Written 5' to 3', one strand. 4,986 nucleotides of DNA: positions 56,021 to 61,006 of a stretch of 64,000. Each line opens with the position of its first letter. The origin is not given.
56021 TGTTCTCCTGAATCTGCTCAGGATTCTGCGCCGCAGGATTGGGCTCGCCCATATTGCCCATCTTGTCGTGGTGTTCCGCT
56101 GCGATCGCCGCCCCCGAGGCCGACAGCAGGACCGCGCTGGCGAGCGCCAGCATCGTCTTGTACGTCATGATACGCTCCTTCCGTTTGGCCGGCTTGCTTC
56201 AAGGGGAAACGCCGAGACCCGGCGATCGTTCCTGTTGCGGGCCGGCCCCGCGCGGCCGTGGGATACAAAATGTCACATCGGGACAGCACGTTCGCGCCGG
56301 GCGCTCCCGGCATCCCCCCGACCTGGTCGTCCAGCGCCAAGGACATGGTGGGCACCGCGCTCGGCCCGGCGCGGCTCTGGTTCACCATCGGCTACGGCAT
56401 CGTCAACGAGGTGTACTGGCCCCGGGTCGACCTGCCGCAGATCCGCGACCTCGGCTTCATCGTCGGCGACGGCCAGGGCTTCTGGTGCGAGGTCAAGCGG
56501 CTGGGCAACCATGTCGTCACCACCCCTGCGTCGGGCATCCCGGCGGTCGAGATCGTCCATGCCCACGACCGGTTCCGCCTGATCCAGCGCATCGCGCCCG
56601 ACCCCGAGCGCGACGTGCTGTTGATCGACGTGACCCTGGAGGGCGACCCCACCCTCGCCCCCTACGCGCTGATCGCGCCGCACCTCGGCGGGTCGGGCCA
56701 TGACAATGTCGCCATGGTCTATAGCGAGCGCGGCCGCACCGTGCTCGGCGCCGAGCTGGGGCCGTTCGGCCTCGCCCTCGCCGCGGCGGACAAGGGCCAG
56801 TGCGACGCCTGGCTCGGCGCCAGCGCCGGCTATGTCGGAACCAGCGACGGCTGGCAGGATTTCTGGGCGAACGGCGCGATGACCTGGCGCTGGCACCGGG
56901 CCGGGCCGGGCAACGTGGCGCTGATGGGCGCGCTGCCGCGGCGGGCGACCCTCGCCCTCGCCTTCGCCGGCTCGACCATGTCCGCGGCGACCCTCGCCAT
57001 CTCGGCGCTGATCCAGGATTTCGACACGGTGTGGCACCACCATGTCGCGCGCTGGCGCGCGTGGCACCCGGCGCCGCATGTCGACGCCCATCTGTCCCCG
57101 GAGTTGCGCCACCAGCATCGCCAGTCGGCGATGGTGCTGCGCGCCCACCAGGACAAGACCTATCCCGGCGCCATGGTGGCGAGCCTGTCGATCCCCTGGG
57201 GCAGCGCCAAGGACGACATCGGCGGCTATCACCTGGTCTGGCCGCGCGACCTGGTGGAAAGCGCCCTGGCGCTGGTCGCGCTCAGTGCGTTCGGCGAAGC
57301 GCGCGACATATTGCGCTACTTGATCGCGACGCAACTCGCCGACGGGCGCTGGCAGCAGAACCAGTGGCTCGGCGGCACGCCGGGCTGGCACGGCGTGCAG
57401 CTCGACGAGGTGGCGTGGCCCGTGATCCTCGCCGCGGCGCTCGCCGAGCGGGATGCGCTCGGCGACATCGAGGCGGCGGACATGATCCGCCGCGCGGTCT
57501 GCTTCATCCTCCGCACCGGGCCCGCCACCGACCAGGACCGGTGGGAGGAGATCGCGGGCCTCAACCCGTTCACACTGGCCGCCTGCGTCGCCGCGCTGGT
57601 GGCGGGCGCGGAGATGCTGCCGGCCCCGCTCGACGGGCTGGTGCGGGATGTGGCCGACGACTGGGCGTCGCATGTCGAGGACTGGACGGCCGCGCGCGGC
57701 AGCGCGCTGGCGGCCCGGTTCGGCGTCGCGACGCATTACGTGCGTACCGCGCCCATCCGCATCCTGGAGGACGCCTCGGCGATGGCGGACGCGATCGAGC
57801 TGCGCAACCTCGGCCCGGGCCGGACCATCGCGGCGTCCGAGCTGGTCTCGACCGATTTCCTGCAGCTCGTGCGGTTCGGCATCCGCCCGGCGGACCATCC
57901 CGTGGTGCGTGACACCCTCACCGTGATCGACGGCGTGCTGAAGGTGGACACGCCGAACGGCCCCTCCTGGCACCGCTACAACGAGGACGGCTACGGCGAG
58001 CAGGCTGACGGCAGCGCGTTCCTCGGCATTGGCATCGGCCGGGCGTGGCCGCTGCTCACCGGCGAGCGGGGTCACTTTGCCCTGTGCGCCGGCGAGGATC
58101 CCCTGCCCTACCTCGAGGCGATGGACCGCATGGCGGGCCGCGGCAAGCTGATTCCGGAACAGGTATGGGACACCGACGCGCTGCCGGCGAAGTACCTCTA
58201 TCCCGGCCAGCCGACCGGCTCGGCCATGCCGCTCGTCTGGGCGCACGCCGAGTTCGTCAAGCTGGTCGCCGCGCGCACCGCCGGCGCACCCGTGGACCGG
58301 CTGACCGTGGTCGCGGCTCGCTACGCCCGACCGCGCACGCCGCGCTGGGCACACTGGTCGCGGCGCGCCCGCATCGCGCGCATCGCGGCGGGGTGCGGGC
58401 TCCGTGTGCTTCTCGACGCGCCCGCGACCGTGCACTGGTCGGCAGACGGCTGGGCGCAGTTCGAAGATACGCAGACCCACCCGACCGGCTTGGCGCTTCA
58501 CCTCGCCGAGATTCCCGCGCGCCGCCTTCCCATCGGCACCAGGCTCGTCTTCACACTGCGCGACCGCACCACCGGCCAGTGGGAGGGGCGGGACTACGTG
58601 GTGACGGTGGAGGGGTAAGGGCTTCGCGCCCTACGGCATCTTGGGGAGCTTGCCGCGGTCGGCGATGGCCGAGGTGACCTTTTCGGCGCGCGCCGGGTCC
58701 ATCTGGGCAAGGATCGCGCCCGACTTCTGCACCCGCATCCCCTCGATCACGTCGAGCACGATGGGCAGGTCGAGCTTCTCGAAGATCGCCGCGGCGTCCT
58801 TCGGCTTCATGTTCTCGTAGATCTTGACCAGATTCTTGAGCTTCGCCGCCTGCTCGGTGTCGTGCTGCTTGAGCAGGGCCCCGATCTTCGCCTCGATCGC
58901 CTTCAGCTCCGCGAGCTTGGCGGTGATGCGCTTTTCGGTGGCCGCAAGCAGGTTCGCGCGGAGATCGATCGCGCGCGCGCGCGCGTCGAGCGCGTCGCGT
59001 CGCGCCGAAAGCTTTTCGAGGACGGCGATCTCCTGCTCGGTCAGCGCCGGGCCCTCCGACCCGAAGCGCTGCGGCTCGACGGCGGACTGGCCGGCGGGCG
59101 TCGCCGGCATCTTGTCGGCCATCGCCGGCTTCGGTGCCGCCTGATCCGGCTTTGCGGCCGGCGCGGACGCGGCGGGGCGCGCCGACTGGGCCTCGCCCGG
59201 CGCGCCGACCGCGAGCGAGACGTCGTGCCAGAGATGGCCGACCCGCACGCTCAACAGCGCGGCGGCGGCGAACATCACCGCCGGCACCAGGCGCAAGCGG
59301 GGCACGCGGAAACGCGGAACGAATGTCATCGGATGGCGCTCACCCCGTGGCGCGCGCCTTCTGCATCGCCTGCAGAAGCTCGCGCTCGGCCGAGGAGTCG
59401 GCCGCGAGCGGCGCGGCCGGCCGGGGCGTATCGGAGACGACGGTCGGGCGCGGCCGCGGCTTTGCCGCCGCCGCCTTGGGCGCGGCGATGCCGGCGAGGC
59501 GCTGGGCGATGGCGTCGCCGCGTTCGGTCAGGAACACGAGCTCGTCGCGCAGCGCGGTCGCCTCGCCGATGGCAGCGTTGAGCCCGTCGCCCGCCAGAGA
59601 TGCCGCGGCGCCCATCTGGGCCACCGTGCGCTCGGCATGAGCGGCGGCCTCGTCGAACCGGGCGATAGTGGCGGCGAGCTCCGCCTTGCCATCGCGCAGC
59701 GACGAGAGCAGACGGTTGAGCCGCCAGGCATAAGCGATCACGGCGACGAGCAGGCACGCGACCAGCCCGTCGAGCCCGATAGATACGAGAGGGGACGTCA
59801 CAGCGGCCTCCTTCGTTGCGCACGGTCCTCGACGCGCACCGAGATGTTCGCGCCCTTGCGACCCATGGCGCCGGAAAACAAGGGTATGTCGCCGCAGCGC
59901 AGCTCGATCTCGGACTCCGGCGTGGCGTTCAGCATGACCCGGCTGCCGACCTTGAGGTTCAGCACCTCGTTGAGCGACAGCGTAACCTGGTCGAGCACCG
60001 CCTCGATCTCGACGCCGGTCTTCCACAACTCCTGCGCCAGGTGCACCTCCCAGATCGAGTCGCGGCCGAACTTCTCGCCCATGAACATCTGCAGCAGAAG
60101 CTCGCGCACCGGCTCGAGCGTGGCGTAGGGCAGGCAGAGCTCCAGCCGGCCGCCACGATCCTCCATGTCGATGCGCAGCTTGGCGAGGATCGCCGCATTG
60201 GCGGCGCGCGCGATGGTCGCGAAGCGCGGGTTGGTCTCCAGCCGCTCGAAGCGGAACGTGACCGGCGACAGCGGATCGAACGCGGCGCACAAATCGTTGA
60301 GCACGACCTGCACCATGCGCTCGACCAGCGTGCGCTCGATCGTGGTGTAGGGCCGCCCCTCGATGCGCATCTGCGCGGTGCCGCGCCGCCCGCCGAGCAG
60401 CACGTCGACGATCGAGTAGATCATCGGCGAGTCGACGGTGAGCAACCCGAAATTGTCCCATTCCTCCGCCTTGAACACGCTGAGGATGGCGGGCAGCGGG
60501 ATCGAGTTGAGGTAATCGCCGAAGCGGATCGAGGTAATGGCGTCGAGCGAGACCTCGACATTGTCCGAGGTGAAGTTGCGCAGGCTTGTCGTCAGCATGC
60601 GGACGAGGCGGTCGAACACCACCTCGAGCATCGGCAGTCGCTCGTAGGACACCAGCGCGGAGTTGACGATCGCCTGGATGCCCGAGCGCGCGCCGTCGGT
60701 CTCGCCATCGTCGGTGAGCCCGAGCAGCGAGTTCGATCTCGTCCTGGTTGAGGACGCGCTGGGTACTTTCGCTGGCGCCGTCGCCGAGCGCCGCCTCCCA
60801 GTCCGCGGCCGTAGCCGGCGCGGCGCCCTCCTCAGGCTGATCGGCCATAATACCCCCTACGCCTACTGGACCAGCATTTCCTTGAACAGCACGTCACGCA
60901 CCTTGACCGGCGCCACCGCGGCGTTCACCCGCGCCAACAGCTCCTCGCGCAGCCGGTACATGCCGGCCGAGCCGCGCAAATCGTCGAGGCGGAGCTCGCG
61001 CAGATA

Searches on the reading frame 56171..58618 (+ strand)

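Call 67: search_protein_families(library=pfam, proteins=[window:56171-58618:+])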
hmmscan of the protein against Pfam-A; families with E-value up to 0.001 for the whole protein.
window:56171-58618:+ (815 aa): 2 families
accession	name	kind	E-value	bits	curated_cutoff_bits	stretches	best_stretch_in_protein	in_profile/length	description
PF09137.17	Glucodextran_N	-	4.2e-76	256.4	24.1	1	42-299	1-262/263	Glucodextranase, domain N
PF00723.27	Glyco_hydro_15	-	2.6e-24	86.4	22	2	401-698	114-425/427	Glycosyl hydrolases family 15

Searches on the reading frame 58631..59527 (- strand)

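Call 67: search_protein_families(library=pfam, proteins=[window:58631-59527:-])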
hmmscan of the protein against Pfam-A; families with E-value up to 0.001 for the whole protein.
window:58631-59527:- (298 aa): 1 family
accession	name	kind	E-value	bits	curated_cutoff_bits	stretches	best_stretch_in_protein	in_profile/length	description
PF03448.22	MgtE_N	-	1e-05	26.4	25.9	1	235-286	44-95/102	MgtE intracellular N domain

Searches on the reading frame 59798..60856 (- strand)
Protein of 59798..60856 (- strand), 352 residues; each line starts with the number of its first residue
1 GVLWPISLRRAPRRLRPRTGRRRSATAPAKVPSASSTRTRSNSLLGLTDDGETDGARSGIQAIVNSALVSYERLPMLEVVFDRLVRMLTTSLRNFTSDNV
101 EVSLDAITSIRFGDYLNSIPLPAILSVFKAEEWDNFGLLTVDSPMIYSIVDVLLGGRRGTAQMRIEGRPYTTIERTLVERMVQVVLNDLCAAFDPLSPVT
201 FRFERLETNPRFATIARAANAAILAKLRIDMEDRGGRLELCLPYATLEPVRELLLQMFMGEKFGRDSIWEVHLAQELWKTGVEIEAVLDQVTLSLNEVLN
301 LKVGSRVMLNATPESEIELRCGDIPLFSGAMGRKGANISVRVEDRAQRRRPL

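Call 67: search_protein_families(library=pfam, proteins=[window:59798-60856:-])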
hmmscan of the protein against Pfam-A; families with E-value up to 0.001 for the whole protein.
window:59798-60856:- (352 aa): 2 families
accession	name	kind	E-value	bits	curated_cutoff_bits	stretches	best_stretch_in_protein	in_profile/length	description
PF02154.20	FliM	-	1.7e-64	217.7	27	1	63-254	3-192/192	Flagellar motor switch protein FliM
PF01052.25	FliMN_C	-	1.3e-17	63.9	23.8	1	275-345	1-71/73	Type III flagellar switch regulator (C-ring) FliN C-term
